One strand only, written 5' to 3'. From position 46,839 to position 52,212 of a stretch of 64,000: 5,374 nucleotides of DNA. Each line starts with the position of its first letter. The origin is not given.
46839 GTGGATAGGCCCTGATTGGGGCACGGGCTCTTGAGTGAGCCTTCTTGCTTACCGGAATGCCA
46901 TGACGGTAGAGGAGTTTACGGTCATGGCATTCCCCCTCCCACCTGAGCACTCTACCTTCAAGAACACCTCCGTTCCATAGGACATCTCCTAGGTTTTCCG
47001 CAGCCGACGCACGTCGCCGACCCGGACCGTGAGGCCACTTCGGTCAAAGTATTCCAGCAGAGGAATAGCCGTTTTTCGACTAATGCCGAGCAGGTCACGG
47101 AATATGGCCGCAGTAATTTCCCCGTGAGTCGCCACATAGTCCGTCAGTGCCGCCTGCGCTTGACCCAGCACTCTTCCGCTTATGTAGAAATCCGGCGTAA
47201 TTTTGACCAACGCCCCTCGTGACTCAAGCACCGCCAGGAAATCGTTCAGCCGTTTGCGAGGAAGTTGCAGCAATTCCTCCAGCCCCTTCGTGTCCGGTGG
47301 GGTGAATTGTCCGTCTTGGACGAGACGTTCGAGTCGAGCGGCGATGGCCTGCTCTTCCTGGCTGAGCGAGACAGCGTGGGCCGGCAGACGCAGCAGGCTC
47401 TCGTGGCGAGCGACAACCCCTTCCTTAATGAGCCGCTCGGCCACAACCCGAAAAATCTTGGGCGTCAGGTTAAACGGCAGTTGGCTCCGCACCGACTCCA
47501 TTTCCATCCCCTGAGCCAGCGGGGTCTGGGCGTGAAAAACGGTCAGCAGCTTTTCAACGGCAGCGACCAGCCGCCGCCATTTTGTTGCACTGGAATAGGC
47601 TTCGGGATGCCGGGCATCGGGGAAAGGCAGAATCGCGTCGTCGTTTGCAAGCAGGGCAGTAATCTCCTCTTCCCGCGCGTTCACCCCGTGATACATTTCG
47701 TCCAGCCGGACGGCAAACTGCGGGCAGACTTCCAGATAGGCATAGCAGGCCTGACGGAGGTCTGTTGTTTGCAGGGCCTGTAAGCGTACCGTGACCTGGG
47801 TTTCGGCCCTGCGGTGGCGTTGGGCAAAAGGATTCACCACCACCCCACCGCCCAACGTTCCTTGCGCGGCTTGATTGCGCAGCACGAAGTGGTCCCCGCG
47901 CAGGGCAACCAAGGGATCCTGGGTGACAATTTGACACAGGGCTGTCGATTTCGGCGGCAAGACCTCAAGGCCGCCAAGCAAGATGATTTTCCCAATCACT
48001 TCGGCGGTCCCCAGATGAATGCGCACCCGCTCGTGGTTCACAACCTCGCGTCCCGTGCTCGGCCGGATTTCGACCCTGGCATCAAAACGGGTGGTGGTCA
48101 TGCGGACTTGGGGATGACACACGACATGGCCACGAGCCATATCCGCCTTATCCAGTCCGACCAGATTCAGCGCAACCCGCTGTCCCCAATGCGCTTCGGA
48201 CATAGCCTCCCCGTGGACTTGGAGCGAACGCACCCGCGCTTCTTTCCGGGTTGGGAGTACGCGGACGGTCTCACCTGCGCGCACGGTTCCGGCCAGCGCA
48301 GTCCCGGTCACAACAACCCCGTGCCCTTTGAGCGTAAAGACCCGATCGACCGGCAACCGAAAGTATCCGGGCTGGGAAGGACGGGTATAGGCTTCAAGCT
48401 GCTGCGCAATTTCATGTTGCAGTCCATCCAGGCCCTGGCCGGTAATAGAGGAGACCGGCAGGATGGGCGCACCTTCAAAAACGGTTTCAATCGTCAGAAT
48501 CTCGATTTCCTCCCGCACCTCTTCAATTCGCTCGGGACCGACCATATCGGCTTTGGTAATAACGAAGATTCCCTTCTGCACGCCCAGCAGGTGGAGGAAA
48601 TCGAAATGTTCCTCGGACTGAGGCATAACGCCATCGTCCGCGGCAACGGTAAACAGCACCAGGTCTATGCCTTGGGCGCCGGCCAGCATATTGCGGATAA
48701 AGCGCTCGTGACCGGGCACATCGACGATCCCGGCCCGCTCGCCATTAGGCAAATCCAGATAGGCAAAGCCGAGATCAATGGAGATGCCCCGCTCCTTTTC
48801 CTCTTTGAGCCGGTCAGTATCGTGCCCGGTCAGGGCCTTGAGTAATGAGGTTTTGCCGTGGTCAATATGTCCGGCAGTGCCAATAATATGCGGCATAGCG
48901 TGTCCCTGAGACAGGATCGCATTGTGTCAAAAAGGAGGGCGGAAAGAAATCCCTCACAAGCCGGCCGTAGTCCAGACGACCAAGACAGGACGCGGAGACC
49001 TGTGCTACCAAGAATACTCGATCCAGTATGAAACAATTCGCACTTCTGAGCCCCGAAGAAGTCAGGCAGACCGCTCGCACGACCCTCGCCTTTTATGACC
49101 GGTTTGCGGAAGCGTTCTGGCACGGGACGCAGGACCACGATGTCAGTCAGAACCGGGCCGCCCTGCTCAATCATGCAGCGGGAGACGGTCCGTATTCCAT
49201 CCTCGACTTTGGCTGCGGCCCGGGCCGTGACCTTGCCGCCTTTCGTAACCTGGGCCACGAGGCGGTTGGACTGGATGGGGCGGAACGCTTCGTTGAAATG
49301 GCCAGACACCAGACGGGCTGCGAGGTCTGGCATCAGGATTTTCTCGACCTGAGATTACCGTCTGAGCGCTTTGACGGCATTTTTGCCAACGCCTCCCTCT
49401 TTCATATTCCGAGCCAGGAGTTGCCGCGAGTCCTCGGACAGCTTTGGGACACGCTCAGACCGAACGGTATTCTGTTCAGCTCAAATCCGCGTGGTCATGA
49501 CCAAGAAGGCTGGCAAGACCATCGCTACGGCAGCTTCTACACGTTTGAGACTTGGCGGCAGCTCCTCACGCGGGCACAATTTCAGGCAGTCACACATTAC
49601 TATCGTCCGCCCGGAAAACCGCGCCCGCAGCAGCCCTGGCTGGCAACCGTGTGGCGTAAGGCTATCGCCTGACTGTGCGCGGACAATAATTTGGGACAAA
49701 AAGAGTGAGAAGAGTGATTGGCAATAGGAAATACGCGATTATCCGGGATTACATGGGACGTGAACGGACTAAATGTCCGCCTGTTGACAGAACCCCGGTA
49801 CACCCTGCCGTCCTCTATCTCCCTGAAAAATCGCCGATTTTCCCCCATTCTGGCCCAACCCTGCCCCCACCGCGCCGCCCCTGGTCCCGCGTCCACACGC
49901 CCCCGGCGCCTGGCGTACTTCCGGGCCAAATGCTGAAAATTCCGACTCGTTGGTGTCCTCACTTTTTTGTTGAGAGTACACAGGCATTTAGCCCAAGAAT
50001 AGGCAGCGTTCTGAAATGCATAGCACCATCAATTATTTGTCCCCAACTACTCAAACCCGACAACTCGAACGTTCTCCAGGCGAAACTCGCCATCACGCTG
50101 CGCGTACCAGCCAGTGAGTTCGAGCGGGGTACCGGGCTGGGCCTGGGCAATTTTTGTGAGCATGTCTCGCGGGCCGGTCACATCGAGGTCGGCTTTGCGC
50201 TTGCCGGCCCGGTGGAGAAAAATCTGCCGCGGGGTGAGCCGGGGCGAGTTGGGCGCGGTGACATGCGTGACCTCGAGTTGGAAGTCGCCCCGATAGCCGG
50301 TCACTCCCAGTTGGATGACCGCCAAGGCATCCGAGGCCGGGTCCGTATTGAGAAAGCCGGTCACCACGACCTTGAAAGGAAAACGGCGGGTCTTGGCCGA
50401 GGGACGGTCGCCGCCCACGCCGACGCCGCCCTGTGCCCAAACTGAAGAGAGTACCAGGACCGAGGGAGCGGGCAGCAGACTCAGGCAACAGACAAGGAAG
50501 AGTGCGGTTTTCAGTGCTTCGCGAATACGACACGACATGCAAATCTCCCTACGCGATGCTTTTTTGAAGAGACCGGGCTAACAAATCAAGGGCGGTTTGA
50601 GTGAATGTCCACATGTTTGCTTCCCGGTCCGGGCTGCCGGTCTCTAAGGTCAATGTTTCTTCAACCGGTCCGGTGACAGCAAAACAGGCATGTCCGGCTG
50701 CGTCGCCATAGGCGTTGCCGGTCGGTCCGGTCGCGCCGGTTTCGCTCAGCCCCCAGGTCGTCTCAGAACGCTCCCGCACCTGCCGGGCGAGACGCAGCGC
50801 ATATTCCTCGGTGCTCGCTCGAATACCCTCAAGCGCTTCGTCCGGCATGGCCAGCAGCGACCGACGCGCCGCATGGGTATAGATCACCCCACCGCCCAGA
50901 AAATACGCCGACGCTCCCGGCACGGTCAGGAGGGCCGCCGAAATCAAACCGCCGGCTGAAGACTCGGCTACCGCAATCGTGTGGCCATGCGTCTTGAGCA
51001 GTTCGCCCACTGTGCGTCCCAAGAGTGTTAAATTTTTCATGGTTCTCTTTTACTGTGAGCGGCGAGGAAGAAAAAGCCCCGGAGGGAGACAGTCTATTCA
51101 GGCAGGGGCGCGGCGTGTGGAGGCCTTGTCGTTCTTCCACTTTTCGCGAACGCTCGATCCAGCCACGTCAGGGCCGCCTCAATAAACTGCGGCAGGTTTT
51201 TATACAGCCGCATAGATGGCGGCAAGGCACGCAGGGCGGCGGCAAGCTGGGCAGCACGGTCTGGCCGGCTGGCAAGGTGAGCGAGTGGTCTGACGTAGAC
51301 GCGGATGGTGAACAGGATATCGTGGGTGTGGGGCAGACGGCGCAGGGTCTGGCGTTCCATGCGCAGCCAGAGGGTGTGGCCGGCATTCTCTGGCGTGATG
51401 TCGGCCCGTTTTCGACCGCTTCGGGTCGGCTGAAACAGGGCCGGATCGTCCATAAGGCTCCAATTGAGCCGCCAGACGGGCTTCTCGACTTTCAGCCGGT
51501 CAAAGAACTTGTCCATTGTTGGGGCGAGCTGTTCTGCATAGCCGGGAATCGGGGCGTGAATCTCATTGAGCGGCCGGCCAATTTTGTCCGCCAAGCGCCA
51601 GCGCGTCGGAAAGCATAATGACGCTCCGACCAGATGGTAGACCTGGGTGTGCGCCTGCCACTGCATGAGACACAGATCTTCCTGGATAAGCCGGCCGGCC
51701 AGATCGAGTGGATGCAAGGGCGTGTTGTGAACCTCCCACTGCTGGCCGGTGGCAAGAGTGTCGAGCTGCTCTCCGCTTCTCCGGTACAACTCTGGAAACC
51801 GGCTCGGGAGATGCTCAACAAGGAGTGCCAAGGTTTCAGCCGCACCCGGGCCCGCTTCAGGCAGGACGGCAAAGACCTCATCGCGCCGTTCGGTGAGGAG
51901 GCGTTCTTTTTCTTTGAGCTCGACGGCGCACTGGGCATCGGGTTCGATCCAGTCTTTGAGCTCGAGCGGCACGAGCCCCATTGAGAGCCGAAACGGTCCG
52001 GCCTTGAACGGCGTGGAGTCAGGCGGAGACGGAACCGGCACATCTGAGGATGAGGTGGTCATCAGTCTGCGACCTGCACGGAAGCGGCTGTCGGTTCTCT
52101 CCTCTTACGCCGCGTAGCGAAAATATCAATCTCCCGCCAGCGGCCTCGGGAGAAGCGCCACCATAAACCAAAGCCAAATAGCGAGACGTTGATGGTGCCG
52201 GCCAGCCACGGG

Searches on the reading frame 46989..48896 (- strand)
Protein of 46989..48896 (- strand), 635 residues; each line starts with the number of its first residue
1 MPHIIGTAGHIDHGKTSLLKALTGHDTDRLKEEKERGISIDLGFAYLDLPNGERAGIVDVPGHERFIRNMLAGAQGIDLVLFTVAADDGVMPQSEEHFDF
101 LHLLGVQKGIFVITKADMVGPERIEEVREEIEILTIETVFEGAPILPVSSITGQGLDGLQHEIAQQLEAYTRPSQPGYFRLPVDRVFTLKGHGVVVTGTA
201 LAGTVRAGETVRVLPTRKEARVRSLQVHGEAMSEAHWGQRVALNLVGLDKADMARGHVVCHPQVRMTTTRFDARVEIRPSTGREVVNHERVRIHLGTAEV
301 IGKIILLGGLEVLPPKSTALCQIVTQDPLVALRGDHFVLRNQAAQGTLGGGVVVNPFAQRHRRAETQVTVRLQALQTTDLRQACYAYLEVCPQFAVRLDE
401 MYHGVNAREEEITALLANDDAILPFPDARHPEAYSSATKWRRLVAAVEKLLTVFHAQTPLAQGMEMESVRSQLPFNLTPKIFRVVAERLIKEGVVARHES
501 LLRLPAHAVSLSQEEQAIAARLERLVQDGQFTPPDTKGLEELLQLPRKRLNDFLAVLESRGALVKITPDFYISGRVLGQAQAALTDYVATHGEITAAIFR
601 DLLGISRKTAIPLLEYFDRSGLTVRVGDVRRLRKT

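Call 9: search_protein_families(library=pfam, proteins=[window:46989-48896:-])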
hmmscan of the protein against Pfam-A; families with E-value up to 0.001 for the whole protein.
window:46989-48896:- (635 aa): 6 families
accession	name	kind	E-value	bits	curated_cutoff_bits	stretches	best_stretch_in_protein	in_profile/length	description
PF00009.33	GTP_EFTU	-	2.7e-32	112.3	26.5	1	4-167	5-186/188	Elongation factor Tu GTP binding domain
PF09107.17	SelB-wing_3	-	5.5e-22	77.5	23.2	1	587-632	2-47/47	Elongation factor SelB, winged helix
PF25461.1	Beta-barrel_SelB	-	9e-15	55.2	27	1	274-359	3-79/80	Selenocysteine-specific elongation factor, beta-barrel domain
PF09106.17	SelB-wing_2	-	1.6e-11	44.5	22.3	1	450-504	3-57/57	Elongation factor SelB, winged helix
PF03144.31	GTP_EFTU_D2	-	3.4e-11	43.9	30.3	1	193-260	1-73/73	Elongation factor Tu domain 2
PF01926.29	MMR_HSR1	-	8.4e-06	26.3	21.9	1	5-103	2-102/113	50S ribosome-binding GTPase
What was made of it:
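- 46989..48896 (-): selB, the selenocysteine-specific elongation factor (635 residues). GTP_EFTU, Beta-barrel_SelB, SelB-wing_2 and SelB-wing_3 domains (call 9).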

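Call 26: search_protein_families(library=ncbifam, proteins=[window:46989-48896:-], max_evalue=0.001)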
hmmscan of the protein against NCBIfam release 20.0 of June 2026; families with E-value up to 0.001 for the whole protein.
window:46989-48896:- (635 aa): 32 families (the best 25 are shown)
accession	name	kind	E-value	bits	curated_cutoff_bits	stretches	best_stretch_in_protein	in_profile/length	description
TIGR00475.1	selB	equivalog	3.6e-115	385.9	242.25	1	4-633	2-580/581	selenocysteine-specific translation elongation factor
NF008969.0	PRK12317.1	subfamily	1.2e-43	149.3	502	1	28-307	61-355/426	elongation factor 1-alpha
NF009373.0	PRK12736.1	subfamily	1.1e-42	146.2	452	1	3-354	12-390/394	elongation factor Tu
NF000766.0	PRK00049.1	subfamily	3.7e-40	137.9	449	1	4-354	13-392/396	elongation factor Tu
NF009372.0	PRK12735.1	subfamily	9.5e-40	136.6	479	1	2-354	11-392/396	elongation factor Tu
TIGR00485.1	EF-Tu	equivalog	2.8e-39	135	522.4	1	3-354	12-390/394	elongation factor Tu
NF003077.0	PRK04000.1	equivalog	2.1e-37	129.3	315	2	56-277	88-340/412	translation initiation factor IF-2 subunit gamma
TIGR03680.1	eif2g_arch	equivalog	1.6e-36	126.4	514.5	2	56-262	84-313/407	translation initiation factor IF-2 subunit gamma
TIGR00483.1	EF-1_alpha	equivalog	1.6e-31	109.2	540.1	1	27-286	60-336/427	translation elongation factor EF-1 subunit alpha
NF004035.0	PRK05506.1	subfamily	3.8e-31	108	715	1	27-275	79-337/632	bifunctional sulfate adenylyltransferase subunit 1/adenylylsulfate kinase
TIGR02034.1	CysN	subfamily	3.7e-28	98.7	336.1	1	28-302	56-338/406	sulfate adenylyltransferase, large subunit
NF003478.0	PRK05124.1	equivalog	4e-26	91.6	590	1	28-270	83-334/475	sulfate adenylyltransferase subunit CysN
TIGR00487.1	IF-2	equivalog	4.8e-21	75.1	424.4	1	2-254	87-334/587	translation initiation factor IF-2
TIGR00231.1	small_GTP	domain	7.3e-11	42.1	42.5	1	5-140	6-145/164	GTP-binding protein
NF009381.0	PRK12740.1-5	subfamily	4.5e-09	35.3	583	1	27-118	49-138/692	elongation factor G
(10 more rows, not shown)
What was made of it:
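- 46989..48896 (-): TIGR00475 scores 385.9 bits against a cut-off of 242 (call 26).
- On Bacterial selenoprotein gene (SelB/SECIS-dependent UGA recoding): Window 46989-48896 (-), TIGR00475 385.9 bits against a cut-off of 242; all SelB domains present (calls 9, 26).
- Checked: It has the GTP_EFTU, beta-barrel, wing_2 and wing_3 domains and scores 385.9 bits on TIGR00475 against a cut-off of 242 (calls 9, 26).
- selB is intact (calls 9, 26). The genome keeps an intact SelB, including its SECIS-binding winged-helix domain (calls 9, 26).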

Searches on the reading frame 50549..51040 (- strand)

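Call 18: search_protein_families(library=pfam, proteins=[window:50549-51040:-])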
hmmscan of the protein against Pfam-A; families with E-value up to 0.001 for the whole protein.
window:50549-51040:- (163 aa): 1 family
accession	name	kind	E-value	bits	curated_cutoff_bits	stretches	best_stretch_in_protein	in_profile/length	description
PF02464.23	CinA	-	7.6e-41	139.8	23.5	1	9-157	6-154/155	Competence-damaged protein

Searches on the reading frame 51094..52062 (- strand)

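Call 18: search_protein_families(library=pfam, proteins=[window:51094-52062:-])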
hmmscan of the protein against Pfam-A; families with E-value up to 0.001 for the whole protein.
window:51094-52062:- (322 aa): 1 family
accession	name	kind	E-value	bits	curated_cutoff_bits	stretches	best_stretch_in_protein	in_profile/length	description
PF11927.14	HODM_asu-like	-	2.1e-77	260.6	25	1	30-296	2-271/273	Haem-dependent oxidative N-demethylase, alpha subunit-like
